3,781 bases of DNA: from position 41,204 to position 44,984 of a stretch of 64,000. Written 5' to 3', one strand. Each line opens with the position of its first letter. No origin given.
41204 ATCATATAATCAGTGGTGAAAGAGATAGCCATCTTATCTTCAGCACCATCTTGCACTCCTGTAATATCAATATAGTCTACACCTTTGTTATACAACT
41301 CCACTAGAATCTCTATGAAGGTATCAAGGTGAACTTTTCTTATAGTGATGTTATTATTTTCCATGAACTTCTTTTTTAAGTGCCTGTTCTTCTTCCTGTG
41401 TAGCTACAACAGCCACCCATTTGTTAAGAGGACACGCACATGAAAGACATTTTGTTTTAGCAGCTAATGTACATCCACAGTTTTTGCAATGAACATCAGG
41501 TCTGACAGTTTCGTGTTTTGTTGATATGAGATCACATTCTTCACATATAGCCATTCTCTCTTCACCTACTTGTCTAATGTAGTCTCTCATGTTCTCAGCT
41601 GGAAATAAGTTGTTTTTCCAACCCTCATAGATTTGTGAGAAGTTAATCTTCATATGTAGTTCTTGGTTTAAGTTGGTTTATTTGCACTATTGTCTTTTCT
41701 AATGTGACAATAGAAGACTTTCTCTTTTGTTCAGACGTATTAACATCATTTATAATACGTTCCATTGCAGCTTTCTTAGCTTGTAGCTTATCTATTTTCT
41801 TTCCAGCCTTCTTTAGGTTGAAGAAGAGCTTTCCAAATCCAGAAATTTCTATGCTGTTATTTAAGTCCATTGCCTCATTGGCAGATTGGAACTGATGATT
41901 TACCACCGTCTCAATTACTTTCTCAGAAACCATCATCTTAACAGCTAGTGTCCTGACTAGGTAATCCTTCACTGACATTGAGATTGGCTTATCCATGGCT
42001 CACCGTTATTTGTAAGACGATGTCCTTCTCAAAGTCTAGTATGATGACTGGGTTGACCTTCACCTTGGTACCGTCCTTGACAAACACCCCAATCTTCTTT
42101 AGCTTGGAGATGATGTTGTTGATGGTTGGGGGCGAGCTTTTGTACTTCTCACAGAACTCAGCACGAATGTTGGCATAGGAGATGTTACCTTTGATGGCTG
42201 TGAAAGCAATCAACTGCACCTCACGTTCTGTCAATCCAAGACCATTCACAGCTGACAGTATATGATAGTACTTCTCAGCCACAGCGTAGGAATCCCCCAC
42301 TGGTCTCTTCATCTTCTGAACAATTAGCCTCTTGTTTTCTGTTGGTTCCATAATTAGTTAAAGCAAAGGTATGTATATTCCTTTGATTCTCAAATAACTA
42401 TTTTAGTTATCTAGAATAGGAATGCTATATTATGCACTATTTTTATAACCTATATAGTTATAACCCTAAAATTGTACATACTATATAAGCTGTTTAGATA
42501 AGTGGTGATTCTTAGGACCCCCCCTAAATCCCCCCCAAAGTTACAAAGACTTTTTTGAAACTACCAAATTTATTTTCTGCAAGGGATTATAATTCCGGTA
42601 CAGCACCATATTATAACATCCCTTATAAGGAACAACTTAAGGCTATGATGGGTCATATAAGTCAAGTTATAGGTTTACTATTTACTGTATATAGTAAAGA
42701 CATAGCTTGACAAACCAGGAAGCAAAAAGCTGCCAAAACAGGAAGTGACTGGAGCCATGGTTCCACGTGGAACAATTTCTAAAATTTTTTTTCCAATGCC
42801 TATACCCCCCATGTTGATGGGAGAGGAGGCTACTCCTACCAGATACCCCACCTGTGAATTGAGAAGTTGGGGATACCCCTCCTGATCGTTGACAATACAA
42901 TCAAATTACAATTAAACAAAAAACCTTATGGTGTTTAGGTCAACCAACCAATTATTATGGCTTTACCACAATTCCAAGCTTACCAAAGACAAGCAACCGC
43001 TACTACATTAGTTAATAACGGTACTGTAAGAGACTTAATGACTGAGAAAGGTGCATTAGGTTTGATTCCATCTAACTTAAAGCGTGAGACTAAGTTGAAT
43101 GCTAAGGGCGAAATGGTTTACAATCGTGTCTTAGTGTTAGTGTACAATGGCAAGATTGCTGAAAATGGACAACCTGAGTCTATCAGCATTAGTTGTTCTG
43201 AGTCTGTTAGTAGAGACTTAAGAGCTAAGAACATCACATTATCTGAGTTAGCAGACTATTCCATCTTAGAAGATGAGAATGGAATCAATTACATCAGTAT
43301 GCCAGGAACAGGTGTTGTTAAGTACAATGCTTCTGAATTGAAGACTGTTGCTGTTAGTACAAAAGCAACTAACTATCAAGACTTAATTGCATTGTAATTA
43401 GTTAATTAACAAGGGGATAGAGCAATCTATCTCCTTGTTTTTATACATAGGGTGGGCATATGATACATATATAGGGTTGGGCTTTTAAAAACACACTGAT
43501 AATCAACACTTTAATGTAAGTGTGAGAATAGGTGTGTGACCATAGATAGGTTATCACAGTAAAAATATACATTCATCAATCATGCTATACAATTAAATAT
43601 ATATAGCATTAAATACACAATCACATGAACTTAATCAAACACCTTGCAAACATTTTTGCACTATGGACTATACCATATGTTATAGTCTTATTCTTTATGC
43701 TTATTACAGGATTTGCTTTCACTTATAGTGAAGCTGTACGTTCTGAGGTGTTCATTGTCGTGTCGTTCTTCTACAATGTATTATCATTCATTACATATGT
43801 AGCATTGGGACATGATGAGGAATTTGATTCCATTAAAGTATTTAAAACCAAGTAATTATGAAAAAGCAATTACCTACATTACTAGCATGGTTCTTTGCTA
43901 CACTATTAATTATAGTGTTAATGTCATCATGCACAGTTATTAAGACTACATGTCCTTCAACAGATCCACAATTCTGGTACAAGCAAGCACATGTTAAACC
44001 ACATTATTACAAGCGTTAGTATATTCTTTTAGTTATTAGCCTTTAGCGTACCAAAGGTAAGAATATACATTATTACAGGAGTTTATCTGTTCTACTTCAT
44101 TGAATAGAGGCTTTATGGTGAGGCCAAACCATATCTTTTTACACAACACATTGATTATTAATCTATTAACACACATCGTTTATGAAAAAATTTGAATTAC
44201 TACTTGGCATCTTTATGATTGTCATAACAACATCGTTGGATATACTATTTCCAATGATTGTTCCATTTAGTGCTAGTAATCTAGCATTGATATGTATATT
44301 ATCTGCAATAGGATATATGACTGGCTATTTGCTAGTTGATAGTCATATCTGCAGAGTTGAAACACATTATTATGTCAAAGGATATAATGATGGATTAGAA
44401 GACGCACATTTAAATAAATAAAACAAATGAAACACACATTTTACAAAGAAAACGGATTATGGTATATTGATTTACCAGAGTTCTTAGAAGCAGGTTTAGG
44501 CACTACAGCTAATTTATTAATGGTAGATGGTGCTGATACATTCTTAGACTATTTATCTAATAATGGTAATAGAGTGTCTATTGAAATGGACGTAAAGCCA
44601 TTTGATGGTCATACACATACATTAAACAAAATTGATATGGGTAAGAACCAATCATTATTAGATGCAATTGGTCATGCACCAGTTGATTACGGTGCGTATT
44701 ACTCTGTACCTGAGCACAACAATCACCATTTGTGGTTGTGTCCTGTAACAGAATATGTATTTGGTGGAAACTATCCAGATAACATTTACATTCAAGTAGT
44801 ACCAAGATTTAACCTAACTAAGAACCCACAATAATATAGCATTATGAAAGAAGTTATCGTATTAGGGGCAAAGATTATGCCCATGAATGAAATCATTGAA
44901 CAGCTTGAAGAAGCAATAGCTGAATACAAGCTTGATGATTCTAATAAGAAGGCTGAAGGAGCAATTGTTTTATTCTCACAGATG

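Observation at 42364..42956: Divergent control region with Bacteroidota-type promoter, triple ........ repeats and C7 tracts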

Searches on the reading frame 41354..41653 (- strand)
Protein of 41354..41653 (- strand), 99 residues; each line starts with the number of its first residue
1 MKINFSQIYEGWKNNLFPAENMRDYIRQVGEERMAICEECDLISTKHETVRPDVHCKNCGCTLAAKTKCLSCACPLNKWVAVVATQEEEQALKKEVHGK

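Call 9: search_protein_families(library=phrogs, proteins=[window:41354-41653:-], max_evalue=0.01)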
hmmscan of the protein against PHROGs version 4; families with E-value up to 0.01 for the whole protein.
window:41354-41653:- (99 aa): 2 families
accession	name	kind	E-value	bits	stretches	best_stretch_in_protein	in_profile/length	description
phrog_13558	-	unknown function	1.3e-11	45.3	1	27-79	22-68/69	-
phrog_37411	-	unknown function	0.001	19.7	1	53-90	56-93/207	-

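Call 10: search_protein_families(library=pfam, proteins=[window:41354-41653:-], max_evalue=0.01)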
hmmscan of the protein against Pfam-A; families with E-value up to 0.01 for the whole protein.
window:41354-41653:- (99 aa): 0 families

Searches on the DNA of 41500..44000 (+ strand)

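Call 4: search_dna_similar(query=window:42000-43400:+, collection=phages, mode=distant, max_rows=30)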
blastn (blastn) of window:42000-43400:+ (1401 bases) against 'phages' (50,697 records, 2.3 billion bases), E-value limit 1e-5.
No match.

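Call 6: search_rna_families(source=window, start=41500, end=44000, threshold=evalue, max_evalue=1)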
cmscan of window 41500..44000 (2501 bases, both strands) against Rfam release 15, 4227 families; matches with E-value up to 1: 1.
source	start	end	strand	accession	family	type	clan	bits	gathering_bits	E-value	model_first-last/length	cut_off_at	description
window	43398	43441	+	RF00084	CsrC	Gene; sRNA;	CL00106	22.5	61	0.0004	201-244/255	no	CsrC RNA family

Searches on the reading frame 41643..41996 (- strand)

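Call 9: search_protein_families(library=phrogs, proteins=[window:41643-41996:-], max_evalue=0.01)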
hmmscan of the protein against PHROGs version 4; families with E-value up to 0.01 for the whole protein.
window:41643-41996:- (117 aa): 1 family
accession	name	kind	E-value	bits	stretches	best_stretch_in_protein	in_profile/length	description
phrog_379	-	DNA, RNA and nucleotide metabolism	0.00066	20.2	1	7-72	29-94/138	DNA binding protein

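Call 10: search_protein_families(library=pfam, proteins=[window:41643-41996:-], max_evalue=0.01)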
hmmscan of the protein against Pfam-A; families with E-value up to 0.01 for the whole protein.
window:41643-41996:- (117 aa): 2 families
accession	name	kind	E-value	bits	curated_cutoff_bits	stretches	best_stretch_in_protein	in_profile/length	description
PF00216.26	Bac_DNA_binding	-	1.2e-05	25.8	22.4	1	10-64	3-57/90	Bacterial DNA-binding protein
PF08861.15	DUF1828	-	0.0087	16.8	22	0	46-99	20-72/91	Domain of unknown function DUF1828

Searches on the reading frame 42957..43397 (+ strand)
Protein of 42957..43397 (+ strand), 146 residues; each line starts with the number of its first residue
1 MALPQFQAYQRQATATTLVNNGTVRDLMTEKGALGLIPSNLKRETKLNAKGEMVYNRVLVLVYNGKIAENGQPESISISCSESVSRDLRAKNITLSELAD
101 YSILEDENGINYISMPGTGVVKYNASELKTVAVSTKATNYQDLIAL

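Call 9: search_protein_families(library=phrogs, proteins=[window:42957-43397:+], max_evalue=0.01)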
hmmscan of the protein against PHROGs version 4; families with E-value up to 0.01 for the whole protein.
window:42957-43397:+ (146 aa): 0 families

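Call 10: search_protein_families(library=pfam, proteins=[window:42957-43397:+], max_evalue=0.01)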
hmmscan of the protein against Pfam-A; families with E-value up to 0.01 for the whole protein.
window:42957-43397:+ (146 aa): 0 families

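Call 15: find_related_loci(query=window:42957-43394:+, collection=viral_contigs, flank=3000)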
Query window:42957-43394:+ (146 aa) in viral_contigs; peptide patterns used: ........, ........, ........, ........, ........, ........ (x = any residue, [..] = any of these).
19 stretches matched a pattern; 2 encode a relative of the query (tblastn E <= 1e-3); 2 distinct loci.
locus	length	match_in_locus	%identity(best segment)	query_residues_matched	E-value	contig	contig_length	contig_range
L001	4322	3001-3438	95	1-146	2e-82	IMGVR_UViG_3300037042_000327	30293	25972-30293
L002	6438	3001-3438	95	1-146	2e-82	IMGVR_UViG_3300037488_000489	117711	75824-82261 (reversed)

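Call 76: search_solved_structures(query=window:42957-43394:+, max_evalue=1)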
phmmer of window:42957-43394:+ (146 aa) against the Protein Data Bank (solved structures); distinct sequences matched with E-value up to 1: 1.
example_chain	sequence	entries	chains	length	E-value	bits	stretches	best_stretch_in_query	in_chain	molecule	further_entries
8yr0_A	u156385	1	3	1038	0.71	13.2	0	7-57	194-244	Cation/multidrug efflux pump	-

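Call 89: find_homologous_proteins(query=window:42957-43394:+, max_evalue=0.001)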
Query window:42957-43394:+ (146 aa): 16 proteins with E <= 0.001 among 30 candidates.
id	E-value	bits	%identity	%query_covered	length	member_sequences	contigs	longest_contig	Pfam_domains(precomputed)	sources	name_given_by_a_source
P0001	7.6e-81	286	95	100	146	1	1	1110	-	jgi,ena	jgi:hypothetical protein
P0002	8.4e-81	286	95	100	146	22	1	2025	-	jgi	jgi:hypothetical protein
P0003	1.9e-80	285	95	100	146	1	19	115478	-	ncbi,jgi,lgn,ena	jgi:hypothetical protein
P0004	2.8e-80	284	95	100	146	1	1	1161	-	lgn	-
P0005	5.9e-80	283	94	100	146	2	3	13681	-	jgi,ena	jgi:hypothetical protein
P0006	6.9e-80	283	94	100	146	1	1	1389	-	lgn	-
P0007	8.7e-80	283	94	100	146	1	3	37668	-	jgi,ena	jgi:hypothetical protein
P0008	1.2e-78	279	91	100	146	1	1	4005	-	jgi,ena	-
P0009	4.1e-77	274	90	100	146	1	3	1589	-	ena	-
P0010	5.1e-75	267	88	100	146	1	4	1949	-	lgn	-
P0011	1.5e-74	266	88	100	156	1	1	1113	-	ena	-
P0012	8.9e-54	199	68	100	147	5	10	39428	-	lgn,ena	-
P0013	1.2e-52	195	67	100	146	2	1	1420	-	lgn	-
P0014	1.2e-52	195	67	100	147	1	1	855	-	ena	-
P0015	5.6e-50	187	65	100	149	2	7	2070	-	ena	-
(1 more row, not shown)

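Call 97: predict_structure(alignment_id=A2)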
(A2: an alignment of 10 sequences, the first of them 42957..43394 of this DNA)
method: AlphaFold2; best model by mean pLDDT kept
length: 146 residues; sequences in the alignment: 10
mean_pLDDT: 44.3   pTM: 0.40
mean pLDDT of the five models: 44.3, 35.9, 35.6, 32.6, 32.5
residues with pLDDT >= 90: 0; 70-90: 3; 50-70: 50; < 50: 93
segments of 3 or more residues with pLDDT < 50: 1-16, 28-49, 51-79, 121-146
pLDDT, mean of each block of 10 residues (from residue 1): 26 46 56 29 38 35 34 41 61 63 62 62 41 36 28
secondary structure, 60 per line:
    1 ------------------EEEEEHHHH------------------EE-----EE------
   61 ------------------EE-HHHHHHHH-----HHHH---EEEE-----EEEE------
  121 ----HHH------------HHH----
elements in order: E19-23 H24-27 H82-89 H95-98 E102-105 E111-114

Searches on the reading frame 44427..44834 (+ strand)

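Call 9: search_protein_families(library=phrogs, proteins=[window:44427-44834:+], max_evalue=0.01)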
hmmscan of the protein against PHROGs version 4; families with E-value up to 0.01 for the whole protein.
window:44427-44834:+ (135 aa): 1 family
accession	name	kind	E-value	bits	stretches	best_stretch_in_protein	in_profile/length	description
phrog_24162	-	unknown function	4.6e-16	60.1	1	2-122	3-105/106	-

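Call 10: search_protein_families(library=pfam, proteins=[window:44427-44834:+], max_evalue=0.01)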
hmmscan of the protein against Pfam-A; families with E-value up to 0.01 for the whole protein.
window:44427-44834:+ (135 aa): 1 family
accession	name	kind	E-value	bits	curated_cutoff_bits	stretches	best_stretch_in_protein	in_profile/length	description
PF20475.3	DUF6717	-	7.6e-24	84.8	27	1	4-124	6-114/115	Family of unknown function (DUF6717)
